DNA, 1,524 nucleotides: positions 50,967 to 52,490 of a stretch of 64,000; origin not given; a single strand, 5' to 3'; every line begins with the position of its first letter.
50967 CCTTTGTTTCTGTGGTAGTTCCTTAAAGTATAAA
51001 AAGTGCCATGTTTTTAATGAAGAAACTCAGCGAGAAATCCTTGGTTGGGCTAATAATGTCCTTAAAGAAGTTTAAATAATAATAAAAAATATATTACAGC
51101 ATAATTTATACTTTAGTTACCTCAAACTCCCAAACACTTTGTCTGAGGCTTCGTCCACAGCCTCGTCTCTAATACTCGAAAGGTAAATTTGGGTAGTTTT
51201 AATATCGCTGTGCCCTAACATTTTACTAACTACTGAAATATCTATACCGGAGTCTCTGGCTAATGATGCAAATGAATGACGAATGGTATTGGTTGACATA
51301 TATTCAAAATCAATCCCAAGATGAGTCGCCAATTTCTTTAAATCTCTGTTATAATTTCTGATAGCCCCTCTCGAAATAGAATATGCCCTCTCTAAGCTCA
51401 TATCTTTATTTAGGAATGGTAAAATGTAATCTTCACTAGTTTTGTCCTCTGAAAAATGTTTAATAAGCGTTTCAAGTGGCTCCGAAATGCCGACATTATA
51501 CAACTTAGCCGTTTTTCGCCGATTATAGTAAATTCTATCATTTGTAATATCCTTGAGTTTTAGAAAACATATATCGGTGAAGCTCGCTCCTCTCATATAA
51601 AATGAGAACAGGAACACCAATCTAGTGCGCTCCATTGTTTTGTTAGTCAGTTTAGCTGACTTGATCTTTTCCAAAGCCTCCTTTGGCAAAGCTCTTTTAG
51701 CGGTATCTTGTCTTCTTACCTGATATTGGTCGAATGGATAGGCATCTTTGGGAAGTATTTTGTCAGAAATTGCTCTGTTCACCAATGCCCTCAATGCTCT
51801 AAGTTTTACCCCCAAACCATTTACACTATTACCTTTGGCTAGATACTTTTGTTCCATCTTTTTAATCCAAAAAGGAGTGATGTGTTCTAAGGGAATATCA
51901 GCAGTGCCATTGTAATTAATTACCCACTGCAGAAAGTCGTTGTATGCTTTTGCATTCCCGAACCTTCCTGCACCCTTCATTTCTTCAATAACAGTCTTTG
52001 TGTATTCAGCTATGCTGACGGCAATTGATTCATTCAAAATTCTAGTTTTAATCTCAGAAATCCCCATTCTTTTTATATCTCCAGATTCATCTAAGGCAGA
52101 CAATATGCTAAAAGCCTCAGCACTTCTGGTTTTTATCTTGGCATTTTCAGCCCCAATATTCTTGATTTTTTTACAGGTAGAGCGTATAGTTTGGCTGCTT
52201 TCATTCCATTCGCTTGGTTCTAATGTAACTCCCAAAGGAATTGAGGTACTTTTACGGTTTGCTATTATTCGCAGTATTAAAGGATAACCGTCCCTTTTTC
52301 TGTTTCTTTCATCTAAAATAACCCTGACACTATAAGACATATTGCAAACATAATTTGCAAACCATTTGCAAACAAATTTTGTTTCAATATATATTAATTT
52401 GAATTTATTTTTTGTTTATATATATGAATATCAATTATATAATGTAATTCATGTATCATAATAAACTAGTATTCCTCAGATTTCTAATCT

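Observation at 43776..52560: Composite genomic island: intact integrase plus 3' tRNA-Arg(TCT)-like att remnant, arm-type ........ repeats, and a decayed second P4-type integrase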

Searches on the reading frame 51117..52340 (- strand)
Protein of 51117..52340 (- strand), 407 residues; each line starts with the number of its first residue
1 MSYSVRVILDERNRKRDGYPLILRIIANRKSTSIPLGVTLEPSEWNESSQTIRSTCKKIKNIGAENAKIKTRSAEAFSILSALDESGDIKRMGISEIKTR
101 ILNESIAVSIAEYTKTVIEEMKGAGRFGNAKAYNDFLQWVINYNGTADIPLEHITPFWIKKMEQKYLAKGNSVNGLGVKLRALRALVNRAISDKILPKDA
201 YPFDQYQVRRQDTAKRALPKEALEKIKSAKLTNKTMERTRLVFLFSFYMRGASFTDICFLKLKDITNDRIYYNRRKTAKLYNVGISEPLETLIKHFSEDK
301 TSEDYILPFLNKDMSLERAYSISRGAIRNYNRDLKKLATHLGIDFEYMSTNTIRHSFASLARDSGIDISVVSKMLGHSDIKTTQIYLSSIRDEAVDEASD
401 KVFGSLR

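Call 7: search_protein_families(library=pfam, proteins=[window:51117-52340:-], max_evalue=0.01)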
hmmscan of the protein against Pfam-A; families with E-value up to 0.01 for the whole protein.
window:51117-52340:- (407 aa): 4 families
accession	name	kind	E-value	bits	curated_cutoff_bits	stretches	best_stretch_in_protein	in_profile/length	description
PF00589.27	Phage_integrase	-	2.5e-17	63.6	27.1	1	219-388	4-167/172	Phage integrase family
PF13102.12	Phage_int_SAM_5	-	1.2e-14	54.8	22.3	1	111-206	3-96/98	Phage integrase SAM-like domain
PF17293.8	Arm-DNA-bind_5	-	4.6e-09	37.1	22.6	1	8-87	2-79/87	Arm DNA-binding domain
PF02899.23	Phage_int_SAM_1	-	0.004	17.8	22.3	0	316-356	8-50/83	Phage integrase, N-terminal SAM-like domain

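Call 16: find_encoding_contigs(protein=window:51117-52340:-, flank=10000, max_places=10)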
Protein window:51117-52340:- (407 aa): 2 contigs read that carry it; 2 places shown.
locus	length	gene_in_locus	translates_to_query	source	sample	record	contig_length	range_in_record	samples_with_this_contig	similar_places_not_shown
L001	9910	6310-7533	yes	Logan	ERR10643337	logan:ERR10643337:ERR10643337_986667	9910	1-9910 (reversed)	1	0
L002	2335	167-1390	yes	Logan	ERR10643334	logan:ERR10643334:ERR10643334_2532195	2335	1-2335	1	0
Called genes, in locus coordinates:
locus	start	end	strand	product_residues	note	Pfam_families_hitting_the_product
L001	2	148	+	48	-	?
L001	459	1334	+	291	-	PF07508:Recombinase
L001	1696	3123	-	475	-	PF13245:AAA_19, PF01443:Viral_helicase1 (faint), PF00580:UvrD-helicase (weak), PF13538:UvrD_C_2 (weak)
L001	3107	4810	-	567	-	PF11398:DUF2813 (weak), PF13175:AAA_15, PF13476:AAA_23, PF13555:AAA_29 (faint), PF13304:AAA_21, PF02463:SMC_N (weak), PF20469:OLD-like_TOPRIM (weak)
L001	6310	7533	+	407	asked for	PF17293:Arm-DNA-bind_5, PF13102:Phage_int_SAM_5, PF00589:Phage_integrase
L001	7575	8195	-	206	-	-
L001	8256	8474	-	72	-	-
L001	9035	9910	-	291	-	?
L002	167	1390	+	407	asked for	PF17293:Arm-DNA-bind_5, PF13102:Phage_int_SAM_5, PF00589:Phage_integrase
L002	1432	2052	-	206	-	-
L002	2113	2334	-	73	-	?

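Call 36: search_protein_families(library=padloc, proteins=[window:51117-52340:-], max_evalue=0.01)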
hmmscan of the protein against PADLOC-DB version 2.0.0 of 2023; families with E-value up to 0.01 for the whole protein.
window:51117-52340:- (407 aa): 0 families

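Call 37: search_protein_families(library=ncbifam, proteins=[window:51117-52340:-], max_evalue=0.1)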
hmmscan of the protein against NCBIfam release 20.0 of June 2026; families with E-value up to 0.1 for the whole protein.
window:51117-52340:- (407 aa): 11 families
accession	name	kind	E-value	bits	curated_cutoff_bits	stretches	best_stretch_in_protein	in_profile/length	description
NF001399.0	PRK00283.1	subfamily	2.9e-19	69.4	279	1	129-387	26-281/300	tyrosine recombinase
NF040815.2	recomb_XerA_Arch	equivalog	2.6e-18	66.5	220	1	216-393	91-258/263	site-specific tyrosine recombinase/integron integrase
TIGR02225.1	recomb_XerD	equivalog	1.1e-17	64.3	329.6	1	131-398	19-282/290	site-specific tyrosine recombinase XerD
TIGR02224.1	recomb_XerC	equivalog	2.9e-14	53.1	335.15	1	137-387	29-275/295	tyrosine recombinase XerC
TIGR02249.1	integrase_gron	subfamily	1.4e-11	44.3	265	1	321-389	231-300/315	integron integrase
NF011946.0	PRK15417.1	equivalog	1.6e-07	30.8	435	1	330-390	257-316/337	integron integrase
NF003462.0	PRK05084.1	equivalog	4.2e-06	25.7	267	1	334-400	288-354/360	tyrosine recombinase XerS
NF041502.1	integrase_1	equivalog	0.00016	20.5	350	1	348-394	319-365/484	site-specific integrase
NF002331.0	PRK01287.1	subfamily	0.00017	20.7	371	1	350-387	273-310/365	site-specific tyrosine recombinase XerC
NF007370.0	PRK09870.1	subfamily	0.0038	16.9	221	1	215-389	9-179/200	tyrosine-type DNA invertase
NF040693.1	recomb_GmtY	equivalog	0.0058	15.9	340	1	326-389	366-432/441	gamma-mobile-trio recombinase GmtY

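Call 39: find_related_loci(query=window:51117-52340:-, collection=metagenome_contigs, flank=10000)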
Query window:51117-52340:- (407 aa) in metagenome_contigs; peptide patterns used: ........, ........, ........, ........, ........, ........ (x = any residue, [..] = any of these).
260 stretches matched a pattern; 2 encode a relative of the query (tblastn E <= 1e-3); 2 distinct loci.
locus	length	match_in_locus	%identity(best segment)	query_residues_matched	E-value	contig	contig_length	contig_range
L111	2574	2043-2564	31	1-177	1e-16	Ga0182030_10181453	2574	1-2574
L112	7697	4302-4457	49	334-386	7e-11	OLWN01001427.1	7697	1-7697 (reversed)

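Call 40: find_related_loci(query=window:51117-52340:-, collection=viral_contigs, flank=10000)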
Query window:51117-52340:- (407 aa) in viral_contigs; peptide patterns used: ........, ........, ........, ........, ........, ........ (x = any residue, [..] = any of these).
19 stretches matched a pattern, but none encodes a relative of the query by tblastn (E <= 1e-3).

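Call 41: find_homologous_proteins(query=window:51117-52340:-, max_evalue=1e-20)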
Query window:51117-52340:- (407 aa): 129 proteins with E <= 1e-20 among 5848 candidates; the best 120 are listed.
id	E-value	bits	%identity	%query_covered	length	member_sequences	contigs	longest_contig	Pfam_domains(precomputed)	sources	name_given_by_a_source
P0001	7.6e-263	889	100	100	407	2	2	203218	PF17293.9,PF13102.13,PF00589.28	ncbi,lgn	-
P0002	1.4e-205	701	77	100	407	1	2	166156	PF17293.9,PF13102.13,PF00589.28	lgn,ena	-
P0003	6.9e-178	609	66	100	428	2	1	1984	PF17293.9,PF13102.13,PF00589.28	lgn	-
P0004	1.1e-173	596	64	100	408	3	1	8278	PF17293.9,PF13102.13,PF00589.28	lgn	-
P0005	1.5e-78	283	39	99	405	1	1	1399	PF17293.9,PF13102.13,PF00589.28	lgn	-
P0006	6.8e-78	280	38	99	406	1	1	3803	PF17293.9,PF13102.13,PF00589.28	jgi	-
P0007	2.2e-77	279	35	100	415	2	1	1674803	PF17293.9,PF13102.13,PF00589.28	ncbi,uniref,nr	ncbi:site-specific integrase [Chryseolinea sp. H1M3-3]|uniref:site-specific integrase n=1 Tax=Chryse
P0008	2.2e-75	272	35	99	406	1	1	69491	PF17293.9,PF13102.13,PF00589.28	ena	-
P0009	4.7e-73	265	34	99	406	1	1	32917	PF17293.9,PF13102.13,PF00589.28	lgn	-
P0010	3.5e-70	255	37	100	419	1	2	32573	PF17293.9,PF13102.13,PF00589.28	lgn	-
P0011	2.6e-57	213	33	98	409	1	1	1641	PF17293.9,PF13102.13,PF00589.28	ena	-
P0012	5.8e-57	212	36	80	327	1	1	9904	PF13102.13,PF00589.28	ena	-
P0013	1.0e-55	207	32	97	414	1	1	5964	PF17293.9,PF13102.13,PF00589.28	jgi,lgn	-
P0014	5.1e-55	205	32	99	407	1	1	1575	PF17293.9,PF13102.13,PF00589.28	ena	-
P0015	7.2e-54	201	32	99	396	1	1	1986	PF17293.9,PF13102.13,PF00589.28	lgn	-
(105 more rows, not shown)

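Call 42: find_encoding_contigs(protein=P0002, flank=10000, max_places=4)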
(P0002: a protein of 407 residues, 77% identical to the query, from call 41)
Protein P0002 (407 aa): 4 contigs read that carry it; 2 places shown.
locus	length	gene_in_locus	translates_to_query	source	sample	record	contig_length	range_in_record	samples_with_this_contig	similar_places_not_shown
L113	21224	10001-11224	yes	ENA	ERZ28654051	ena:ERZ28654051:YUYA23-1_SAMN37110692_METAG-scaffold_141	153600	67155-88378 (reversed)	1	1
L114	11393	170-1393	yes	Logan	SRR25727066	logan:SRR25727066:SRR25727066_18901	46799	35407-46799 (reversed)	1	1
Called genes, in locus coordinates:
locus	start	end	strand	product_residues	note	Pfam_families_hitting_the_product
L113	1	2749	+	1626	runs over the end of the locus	PF13585:CHU_C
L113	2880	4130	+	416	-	-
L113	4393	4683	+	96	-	-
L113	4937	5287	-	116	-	-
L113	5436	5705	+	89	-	-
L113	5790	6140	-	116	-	-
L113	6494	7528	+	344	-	-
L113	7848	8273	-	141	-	-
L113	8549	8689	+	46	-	-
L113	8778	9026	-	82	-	-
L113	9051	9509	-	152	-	-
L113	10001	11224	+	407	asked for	PF17293:Arm-DNA-bind_5, PF13102:Phage_int_SAM_5, PF00589:Phage_integrase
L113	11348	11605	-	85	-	-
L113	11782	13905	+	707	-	PF22723:NA-iREase2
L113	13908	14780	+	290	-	PF04607:RelA_SpoT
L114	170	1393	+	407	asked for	PF17293:Arm-DNA-bind_5, PF13102:Phage_int_SAM_5, PF00589:Phage_integrase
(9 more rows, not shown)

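Call 43: find_encoding_contigs(protein=P0004, flank=10000, max_places=4)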
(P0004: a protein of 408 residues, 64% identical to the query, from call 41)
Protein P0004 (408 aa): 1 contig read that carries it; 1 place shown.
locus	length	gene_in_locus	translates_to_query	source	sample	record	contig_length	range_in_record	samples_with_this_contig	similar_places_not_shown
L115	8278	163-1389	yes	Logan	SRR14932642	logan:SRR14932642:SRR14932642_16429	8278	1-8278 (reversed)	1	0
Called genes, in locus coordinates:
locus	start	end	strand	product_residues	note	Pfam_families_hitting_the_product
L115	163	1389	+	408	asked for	PF17293:Arm-DNA-bind_5, PF13102:Phage_int_SAM_5, PF00589:Phage_integrase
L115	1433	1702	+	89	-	PF12728:HTH_17 (weak)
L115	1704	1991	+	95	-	-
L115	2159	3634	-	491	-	-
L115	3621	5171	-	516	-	PF00158:Sigma54_activat, PF14532:Sigma54_activ_2, PF07724:AAA_2 (weak), PF07728:AAA_5, PF25601:AAA_lid_14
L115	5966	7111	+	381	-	-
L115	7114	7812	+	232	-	-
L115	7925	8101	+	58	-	-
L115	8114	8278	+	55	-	?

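Call 44: list_cluster_members(proteins=[P0001])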
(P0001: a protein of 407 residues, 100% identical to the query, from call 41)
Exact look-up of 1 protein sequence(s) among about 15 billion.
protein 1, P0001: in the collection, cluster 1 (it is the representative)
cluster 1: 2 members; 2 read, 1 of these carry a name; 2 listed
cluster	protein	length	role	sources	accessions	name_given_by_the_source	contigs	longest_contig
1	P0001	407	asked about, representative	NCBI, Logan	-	-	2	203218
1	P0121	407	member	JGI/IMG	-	integrase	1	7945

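Call 57: find_encoding_contigs(protein=P0007, flank=10000, max_places=2)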
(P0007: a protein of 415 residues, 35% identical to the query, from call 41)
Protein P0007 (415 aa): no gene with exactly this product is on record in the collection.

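Call 58: find_encoding_contigs(protein=P0010, flank=10000, max_places=2)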
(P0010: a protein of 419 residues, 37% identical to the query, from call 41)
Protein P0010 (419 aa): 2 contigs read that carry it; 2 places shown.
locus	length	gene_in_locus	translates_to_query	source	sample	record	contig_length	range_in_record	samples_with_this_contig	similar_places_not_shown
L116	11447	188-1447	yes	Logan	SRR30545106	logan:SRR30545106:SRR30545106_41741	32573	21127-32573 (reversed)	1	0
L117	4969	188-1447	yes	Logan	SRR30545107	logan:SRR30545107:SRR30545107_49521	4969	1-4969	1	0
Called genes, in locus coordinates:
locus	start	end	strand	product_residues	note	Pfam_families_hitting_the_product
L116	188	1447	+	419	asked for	PF17293:Arm-DNA-bind_5, PF13102:Phage_int_SAM_5, PF00589:Phage_integrase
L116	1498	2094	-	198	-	-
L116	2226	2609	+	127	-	PF01381:HTH_3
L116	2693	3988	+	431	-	-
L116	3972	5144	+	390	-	-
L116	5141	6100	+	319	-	-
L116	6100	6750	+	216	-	-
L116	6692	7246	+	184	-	-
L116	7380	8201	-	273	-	PF03432:Relaxase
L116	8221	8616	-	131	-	-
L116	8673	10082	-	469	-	PF02534:T4SS-DNA_transf, PF10412:TrwB_AAD_bind, PF12696:TraG-D_C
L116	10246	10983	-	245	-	-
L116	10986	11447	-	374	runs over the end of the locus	-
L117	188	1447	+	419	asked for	PF17293:Arm-DNA-bind_5, PF13102:Phage_int_SAM_5, PF00589:Phage_integrase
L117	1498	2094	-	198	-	-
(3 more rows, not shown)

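Call 59: find_encoding_contigs(protein=P0121, flank=10000, max_places=3)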
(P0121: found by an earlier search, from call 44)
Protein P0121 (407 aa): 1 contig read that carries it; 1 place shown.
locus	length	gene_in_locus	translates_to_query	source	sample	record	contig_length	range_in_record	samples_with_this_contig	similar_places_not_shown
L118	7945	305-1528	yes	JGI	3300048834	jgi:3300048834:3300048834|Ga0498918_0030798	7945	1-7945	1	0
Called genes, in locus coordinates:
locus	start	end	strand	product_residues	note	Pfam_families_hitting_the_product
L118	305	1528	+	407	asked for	PF17293:Arm-DNA-bind_5, PF13102:Phage_int_SAM_5, PF00589:Phage_integrase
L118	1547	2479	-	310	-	-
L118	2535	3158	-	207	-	-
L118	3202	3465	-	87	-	-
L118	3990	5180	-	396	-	PF18928:DUF5677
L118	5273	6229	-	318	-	PF16289:PIN_12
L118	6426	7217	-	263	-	PF25164:CoiA_N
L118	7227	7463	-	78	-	-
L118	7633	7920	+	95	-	PF08751:TrwC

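Call 68: search_protein_families(library=padloc, proteins=[L001:3107-4810:-, L001:1696-3123:-, L001:459-1334:+], max_evalue=0.001)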
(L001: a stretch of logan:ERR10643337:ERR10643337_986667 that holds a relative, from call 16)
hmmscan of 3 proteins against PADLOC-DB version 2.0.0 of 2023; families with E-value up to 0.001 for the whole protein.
L001:3107-4810:- (567 aa): 100 families (the best 25 are shown)
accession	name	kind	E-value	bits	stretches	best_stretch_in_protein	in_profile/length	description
PDLC04168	GajA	-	4.5e-166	551.9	1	1-563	1-568/570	-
PDLC04169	GajA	-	3.6e-70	235.5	1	139-563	3-432/434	-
PDLC04170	GajA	-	7.8e-58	194.5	1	4-562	3-563/565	-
PDLC02979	AriA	-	9.7e-25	86.1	2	4-96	3-93/373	-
PDLC02358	Old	-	1.2e-22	78.5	1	1-430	1-462/578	Old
PDLC00102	GajA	-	3.1e-21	73.4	2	223-340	235-355/532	AAA ATPase domain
PDLC00271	PtuA1|PtuA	-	1.1e-20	72.6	2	173-333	186-337/421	AAA ATPase domain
PDLC02980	AriA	-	3.3e-19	68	1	26-318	1-303/304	-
PDLC02913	ATPase_I-A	-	2.4e-18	64.5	2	167-337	266-427/508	-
PDLC00086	GajA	-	9e-18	62.4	2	4-79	3-86/600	AAA ATPase domain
PDLC00278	PtuA1|PtuA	-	9.9e-18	62.6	2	4-51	3-50/436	AAA ATPase domain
PDLC04611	PDC-M38A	-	1.8e-17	62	2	94-316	132-329/383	-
PDLC00098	GajA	-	5.6e-17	59.7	2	213-350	224-366/534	AAA ATPase domain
PDLC00299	PtuA1|PtuA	-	2.7e-16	57.6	2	207-331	317-435/535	AAA ATPase domain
PDLC02336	AbiLi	-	5.6e-16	57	1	4-319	2-294/340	AbiLi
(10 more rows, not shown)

L001:1696-3123:- (475 aa): 41 families (the best 25 are shown)
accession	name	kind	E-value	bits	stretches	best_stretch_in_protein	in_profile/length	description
PDLC04173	GajB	-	2.5e-130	433.6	1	6-473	4-468/471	-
PDLC04171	GajB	-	6.4e-43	145.2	1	11-391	11-389/392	-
PDLC04172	GajB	-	2.5e-35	120.4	2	12-199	6-194/505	-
PDLC00122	GajB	-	1.8e-20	71.4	2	100-166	140-209/502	UrvD helicase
PDLC00107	GajB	-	6.7e-15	52.7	1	64-449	165-507/587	UrvD helicase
PDLC00123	GajB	-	2.2e-14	51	1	115-180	170-236/540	UrvD helicase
PDLC00127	GajB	-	5.8e-14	49.5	2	98-171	177-255/594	UrvD helicase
PDLC00117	GajB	-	2.9e-12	43.9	1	101-177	197-279/604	UrvD helicase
PDLC03802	RTasHel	-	5.7e-12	43.3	1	102-166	172-238/675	DRT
PDLC00119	GajB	-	2.9e-11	41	1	108-468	204-544/565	UrvD helicase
PDLC00148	GajB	-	4.1e-11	40.5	1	14-70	4-62/369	UrvD helicase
PDLC00132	GajB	-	7.2e-11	39.4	1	108-189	201-283/625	UrvD helicase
PDLC00103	GajB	-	2.1e-10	38.2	1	23-144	120-234/612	UrvD helicase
PDLC00104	GajB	-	7.1e-09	32.9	1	103-165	146-209/574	UrvD helicase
PDLC00112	GajB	-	4e-08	30.3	1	53-174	146-265/581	UrvD helicase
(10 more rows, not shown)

L001:459-1334:+ (291 aa): 0 families
